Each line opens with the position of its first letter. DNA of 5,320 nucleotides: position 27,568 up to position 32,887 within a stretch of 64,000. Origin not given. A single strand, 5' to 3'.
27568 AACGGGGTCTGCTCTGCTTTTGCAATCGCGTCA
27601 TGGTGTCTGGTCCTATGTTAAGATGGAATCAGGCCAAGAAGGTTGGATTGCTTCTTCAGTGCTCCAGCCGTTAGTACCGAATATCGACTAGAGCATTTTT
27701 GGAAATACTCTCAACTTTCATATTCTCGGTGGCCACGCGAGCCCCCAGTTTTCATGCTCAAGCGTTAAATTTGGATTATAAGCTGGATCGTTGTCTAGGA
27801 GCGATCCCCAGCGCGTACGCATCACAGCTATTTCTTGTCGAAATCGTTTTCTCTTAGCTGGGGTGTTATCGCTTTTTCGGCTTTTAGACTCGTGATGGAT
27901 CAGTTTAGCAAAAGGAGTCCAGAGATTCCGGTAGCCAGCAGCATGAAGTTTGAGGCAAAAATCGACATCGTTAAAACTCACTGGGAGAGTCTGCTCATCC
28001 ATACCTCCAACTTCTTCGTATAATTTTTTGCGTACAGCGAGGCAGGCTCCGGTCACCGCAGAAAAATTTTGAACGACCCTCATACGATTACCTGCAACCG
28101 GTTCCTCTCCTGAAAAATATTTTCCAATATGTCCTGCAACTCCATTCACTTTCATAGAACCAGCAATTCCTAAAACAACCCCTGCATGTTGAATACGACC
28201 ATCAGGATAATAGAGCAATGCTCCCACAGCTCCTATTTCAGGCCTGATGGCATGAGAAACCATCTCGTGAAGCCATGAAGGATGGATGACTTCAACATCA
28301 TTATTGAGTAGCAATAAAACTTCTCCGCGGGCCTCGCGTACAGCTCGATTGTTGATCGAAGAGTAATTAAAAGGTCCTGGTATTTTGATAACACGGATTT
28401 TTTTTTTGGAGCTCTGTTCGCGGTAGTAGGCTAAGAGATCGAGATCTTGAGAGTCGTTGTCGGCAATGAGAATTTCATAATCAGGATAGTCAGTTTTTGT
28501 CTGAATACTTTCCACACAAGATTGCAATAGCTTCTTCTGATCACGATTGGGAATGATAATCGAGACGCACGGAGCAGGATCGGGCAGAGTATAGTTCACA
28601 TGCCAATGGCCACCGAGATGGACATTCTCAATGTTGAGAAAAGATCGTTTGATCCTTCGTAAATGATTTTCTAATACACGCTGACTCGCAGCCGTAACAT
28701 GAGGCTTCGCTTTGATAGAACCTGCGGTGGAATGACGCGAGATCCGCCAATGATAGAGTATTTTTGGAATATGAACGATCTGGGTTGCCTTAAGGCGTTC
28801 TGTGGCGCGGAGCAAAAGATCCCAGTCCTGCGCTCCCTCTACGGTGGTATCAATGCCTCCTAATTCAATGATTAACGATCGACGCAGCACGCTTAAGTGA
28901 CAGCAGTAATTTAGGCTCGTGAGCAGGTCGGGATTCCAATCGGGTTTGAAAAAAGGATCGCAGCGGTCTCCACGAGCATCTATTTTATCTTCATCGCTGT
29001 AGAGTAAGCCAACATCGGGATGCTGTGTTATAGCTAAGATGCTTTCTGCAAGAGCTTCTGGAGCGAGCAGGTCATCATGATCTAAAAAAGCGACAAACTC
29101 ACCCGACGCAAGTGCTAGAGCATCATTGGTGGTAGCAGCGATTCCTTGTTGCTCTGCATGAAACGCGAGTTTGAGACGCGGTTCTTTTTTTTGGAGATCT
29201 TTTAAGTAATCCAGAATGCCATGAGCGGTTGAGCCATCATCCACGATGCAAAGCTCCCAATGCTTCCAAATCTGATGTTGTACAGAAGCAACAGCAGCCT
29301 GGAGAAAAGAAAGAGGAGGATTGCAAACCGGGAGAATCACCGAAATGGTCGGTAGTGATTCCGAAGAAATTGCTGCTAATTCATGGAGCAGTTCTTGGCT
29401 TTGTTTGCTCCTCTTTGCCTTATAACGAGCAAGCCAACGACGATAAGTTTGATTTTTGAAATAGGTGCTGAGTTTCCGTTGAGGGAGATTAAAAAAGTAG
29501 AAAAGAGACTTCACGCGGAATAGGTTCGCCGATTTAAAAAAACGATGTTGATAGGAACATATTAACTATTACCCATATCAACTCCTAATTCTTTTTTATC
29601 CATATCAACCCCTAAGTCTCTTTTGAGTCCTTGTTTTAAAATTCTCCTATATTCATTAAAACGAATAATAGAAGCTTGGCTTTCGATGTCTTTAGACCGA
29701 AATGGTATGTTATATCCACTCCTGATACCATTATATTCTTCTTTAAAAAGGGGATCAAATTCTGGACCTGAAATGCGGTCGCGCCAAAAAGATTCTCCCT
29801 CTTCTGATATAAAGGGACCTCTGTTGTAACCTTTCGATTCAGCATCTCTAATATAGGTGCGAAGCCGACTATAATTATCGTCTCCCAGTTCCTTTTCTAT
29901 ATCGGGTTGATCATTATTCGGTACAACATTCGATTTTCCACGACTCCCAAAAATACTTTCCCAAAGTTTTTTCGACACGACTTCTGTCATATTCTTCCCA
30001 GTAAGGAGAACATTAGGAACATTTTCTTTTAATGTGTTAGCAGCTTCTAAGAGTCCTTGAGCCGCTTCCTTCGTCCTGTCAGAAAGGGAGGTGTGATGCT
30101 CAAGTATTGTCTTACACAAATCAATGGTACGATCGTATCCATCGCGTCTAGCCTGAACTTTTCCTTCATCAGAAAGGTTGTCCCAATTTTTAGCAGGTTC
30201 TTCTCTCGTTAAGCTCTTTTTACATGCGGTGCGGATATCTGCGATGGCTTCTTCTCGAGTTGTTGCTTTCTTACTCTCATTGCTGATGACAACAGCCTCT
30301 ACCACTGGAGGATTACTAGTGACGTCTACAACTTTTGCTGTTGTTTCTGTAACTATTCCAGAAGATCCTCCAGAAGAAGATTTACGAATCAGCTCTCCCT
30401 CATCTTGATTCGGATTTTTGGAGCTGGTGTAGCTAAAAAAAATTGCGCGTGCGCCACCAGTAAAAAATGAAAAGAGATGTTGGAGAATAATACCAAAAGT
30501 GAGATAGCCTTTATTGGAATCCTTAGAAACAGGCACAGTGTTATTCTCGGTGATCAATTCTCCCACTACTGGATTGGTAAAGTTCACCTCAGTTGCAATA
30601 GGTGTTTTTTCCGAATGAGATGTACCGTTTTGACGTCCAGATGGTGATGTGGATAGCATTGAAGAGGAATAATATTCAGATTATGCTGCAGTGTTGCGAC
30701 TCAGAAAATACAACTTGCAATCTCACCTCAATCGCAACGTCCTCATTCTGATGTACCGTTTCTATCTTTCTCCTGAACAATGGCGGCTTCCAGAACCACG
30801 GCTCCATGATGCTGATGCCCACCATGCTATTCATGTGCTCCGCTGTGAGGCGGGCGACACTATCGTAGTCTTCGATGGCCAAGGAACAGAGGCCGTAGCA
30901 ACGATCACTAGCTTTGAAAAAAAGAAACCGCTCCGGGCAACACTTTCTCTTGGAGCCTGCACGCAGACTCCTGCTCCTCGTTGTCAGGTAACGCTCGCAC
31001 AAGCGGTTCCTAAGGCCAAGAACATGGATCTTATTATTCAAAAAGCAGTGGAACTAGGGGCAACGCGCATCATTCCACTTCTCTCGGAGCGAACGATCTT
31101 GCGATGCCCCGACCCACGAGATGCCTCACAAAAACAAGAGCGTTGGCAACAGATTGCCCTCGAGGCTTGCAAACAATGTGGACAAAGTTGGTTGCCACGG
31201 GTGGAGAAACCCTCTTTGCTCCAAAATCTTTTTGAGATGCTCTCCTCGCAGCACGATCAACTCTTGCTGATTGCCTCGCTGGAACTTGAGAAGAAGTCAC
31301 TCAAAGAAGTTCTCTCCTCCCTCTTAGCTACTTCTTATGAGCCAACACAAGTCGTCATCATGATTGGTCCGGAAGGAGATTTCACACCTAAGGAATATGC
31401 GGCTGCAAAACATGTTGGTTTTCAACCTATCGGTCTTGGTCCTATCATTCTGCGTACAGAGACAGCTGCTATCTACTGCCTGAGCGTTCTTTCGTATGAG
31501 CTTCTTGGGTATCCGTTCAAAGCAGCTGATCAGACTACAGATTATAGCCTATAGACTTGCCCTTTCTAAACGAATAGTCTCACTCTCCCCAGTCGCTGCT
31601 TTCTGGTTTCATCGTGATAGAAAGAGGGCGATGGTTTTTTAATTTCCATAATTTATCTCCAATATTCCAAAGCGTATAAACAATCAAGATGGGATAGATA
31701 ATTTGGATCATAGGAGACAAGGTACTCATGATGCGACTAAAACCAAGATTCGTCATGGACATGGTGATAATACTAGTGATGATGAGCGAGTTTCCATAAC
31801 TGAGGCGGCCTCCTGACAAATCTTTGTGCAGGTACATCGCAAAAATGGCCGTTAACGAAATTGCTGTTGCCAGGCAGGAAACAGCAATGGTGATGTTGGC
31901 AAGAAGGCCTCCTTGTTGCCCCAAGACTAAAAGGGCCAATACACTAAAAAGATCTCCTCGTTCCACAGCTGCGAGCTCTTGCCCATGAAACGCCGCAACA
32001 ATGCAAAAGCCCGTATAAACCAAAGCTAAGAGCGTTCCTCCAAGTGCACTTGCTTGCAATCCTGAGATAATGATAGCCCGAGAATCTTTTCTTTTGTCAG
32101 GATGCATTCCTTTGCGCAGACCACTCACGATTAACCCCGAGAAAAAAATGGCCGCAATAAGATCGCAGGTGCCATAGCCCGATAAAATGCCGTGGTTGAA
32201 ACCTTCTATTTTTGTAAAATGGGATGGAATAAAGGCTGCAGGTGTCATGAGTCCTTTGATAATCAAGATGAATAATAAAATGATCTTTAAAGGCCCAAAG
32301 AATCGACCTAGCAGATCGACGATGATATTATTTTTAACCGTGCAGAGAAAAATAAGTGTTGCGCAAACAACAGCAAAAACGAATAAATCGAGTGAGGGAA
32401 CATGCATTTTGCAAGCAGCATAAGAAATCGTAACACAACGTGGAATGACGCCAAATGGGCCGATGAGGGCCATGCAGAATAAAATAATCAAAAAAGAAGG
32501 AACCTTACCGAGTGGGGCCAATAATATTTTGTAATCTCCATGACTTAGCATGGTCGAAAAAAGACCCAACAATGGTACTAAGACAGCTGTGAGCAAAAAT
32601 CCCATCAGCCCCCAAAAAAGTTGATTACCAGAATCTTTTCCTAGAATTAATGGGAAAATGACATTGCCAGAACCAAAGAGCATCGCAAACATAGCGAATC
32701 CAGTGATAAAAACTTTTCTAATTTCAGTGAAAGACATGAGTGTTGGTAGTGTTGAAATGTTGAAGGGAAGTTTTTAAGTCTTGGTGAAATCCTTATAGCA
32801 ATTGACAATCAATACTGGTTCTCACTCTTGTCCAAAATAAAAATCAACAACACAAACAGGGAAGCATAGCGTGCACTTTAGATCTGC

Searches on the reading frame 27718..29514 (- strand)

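Call 30: search_protein_families(library=pfam, proteins=[window:27718-29514:-], max_evalue=0.001)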
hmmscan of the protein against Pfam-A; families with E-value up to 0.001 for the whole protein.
window:27718-29514:- (598 aa): 6 families
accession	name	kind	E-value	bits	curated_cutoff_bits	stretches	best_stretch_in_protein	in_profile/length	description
PF00535.33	Glycos_transf_2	-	4.3e-43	147.6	23.3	2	58-218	1-167/168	Glycosyl transferase family 2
PF13641.12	Glyco_tranf_2_3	-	2.5e-15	57.6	27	1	315-537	2-208/230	Glycosyltransferase like family 2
PF10111.15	Glyco_tranf_2_2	-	4.3e-15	56.4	27.3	1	58-255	1-216/276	Glycosyltransferase like family 2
PF13712.12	Glyco_tranf_2_5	-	9e-08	32.5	27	1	373-561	30-209/210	Glycosyltransferase like family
PF13632.12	Glyco_trans_2_3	-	1.4e-06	28.7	27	1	476-546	57-128/198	Glycosyl transferase family group 2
PF13506.12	Glyco_transf_21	-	0.00023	21.1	21.7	0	443-506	59-121/174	Glycosyl transferase family 21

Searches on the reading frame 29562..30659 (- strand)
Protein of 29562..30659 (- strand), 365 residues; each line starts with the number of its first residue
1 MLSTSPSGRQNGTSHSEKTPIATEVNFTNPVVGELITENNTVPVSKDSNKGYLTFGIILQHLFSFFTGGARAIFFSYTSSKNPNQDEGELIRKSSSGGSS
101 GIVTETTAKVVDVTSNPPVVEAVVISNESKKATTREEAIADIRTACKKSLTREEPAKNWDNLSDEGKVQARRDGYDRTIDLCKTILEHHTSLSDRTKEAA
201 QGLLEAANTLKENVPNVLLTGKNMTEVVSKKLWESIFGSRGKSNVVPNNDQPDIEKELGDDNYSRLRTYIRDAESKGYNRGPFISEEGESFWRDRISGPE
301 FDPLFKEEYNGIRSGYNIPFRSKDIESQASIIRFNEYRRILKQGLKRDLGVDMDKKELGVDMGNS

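Call 3: search_protein_families(library=pfam, proteins=[window:29562-30659:-], max_evalue=1)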
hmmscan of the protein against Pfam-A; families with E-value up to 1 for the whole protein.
window:29562-30659:- (365 aa): 2 families
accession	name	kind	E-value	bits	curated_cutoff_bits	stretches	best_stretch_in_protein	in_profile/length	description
PF04540.18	Herpes_UL51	-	0.03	14.5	25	1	88-189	12-116/158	Herpesvirus UL51 protein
PF19826.4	DUF6307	-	0.059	14.2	25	1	175-214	2-42/43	Family of unknown function (DUF6307)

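Call 4: search_protein_families(library=ncbifam, proteins=[window:29562-30659:-], max_evalue=1)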
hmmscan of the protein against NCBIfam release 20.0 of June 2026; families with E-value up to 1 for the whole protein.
window:29562-30659:- (365 aa): 1 family
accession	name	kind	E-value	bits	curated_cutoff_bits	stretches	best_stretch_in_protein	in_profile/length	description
NF006450.0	PRK08776.1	equivalog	0.0078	15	730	1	43-112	21-89/405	O-succinylhomoserine (thiol)-lyase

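Call 87: search_protein_families(library=pfam, proteins=[window:29562-30659:-], max_evalue=0.01)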
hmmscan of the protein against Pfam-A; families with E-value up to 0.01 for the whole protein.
window:29562-30659:- (365 aa): 0 families

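Call 90: search_protein_families(library=padloc, proteins=[window:29562-30659:-], max_evalue=0.01)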
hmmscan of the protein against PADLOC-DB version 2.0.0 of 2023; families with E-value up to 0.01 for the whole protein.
window:29562-30659:- (365 aa): 0 families

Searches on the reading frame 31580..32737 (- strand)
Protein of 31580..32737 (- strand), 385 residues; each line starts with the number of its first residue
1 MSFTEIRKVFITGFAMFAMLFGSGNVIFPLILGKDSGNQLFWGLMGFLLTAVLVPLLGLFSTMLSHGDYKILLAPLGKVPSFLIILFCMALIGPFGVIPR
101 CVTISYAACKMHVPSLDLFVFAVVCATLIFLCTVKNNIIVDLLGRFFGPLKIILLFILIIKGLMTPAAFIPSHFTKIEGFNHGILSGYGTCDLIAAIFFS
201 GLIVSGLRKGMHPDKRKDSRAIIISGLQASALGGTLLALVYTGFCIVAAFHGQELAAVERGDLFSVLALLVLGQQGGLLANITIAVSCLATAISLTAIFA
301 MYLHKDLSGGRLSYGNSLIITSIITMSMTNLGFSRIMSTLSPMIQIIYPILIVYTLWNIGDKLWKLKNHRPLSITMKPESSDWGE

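Call 3: search_protein_families(library=pfam, proteins=[window:31580-32737:-], max_evalue=1)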
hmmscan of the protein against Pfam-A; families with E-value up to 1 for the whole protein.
window:31580-32737:- (385 aa): 1 family
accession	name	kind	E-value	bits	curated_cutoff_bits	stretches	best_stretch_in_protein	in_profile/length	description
PF05525.19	Branch_AA_trans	-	2.3e-62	211.8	22.3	1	7-368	3-366/429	Branched-chain amino acid transport protein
